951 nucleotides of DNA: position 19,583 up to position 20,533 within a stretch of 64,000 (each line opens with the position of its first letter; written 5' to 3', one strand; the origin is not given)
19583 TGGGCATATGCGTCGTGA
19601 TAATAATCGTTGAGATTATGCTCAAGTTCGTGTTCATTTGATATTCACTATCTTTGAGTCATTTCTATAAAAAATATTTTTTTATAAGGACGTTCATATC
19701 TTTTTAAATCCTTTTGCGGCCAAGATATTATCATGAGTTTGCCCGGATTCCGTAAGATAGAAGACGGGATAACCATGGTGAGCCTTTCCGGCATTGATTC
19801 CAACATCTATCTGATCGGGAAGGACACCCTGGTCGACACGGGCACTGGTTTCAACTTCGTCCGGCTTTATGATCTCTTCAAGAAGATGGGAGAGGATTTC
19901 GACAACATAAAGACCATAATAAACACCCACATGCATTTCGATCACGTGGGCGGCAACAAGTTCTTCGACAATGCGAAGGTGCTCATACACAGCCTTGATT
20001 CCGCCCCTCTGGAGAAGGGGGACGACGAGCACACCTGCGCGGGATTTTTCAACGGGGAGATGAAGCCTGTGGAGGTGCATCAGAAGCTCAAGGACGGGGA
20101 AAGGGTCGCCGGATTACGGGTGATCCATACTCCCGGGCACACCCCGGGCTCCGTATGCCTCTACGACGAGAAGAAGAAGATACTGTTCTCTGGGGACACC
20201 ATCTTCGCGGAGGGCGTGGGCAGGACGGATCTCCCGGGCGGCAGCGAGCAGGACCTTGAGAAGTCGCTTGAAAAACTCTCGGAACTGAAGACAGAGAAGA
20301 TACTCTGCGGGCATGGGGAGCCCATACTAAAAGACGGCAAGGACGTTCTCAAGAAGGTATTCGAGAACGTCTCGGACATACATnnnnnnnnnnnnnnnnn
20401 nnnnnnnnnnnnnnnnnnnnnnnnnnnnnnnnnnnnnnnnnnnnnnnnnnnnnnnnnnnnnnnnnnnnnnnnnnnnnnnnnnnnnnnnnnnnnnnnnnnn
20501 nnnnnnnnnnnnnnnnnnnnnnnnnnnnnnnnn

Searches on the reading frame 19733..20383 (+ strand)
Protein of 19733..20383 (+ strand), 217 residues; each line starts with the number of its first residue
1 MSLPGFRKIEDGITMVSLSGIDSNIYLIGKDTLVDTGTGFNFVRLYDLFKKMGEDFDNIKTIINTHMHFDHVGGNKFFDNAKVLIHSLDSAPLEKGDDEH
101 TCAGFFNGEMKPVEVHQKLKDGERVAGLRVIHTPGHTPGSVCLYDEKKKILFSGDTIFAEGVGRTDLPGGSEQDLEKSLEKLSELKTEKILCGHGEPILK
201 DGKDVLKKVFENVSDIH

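Call 71: search_protein_families(library=pfam, proteins=[window:19733-20383:+], max_evalue=0.001)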
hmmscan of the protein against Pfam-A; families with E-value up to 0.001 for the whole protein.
window:19733-20383:+ (217 aa): 4 families
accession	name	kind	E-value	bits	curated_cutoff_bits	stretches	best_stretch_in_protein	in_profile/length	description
PF00753.33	Lactamase_B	-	2.7e-32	112.7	22.7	1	22-194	5-196/196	Metallo-beta-lactamase superfamily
PF19583.5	ODP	-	6.8e-09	36.3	27.2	1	22-158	2-138/194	ODP family beta lactamase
PF12706.13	Lactamase_B_2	-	1.3e-05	25.3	27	1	33-157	4-144/200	Beta-lactamase superfamily domain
PF14597.12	Lactamase_B_5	-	0.00011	22.2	28.4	1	108-210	88-196/199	Metallo-beta-lactamase superfamily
